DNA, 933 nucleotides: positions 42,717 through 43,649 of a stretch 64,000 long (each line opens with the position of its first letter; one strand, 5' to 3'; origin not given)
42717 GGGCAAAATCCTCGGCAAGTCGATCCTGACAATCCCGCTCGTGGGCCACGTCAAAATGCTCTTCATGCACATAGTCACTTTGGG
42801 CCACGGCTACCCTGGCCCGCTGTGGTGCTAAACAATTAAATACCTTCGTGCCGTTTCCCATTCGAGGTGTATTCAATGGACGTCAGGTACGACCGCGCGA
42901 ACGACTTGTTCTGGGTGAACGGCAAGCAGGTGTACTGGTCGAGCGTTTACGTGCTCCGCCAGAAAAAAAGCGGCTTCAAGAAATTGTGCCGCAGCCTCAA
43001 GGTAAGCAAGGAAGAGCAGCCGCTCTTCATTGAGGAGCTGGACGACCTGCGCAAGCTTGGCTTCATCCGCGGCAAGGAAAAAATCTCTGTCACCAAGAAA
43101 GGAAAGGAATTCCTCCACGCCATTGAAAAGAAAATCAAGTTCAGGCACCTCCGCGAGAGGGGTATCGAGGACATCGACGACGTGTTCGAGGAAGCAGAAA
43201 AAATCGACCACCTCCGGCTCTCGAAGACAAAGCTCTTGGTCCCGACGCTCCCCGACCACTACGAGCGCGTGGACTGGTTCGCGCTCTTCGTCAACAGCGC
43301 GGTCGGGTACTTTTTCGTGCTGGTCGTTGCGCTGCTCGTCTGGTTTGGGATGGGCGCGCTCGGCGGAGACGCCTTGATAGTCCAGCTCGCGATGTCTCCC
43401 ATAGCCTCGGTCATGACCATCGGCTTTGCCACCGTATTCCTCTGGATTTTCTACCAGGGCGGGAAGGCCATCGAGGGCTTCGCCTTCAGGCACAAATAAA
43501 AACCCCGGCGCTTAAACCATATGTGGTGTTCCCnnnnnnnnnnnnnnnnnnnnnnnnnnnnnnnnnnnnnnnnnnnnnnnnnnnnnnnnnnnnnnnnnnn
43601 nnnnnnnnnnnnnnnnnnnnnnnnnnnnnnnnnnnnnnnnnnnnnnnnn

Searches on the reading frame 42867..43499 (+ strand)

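Call 41: search_protein_families(library=pfam, max_evalue=0.01, proteins=[window:42867-43499:+])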
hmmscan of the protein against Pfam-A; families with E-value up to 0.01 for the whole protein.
window:42867-43499:+ (210 aa): 1 family
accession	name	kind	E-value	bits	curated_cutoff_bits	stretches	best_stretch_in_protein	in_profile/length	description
PF15993.10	Fuseless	-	0.0094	15.8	25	0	124-197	150-223/298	Fuseless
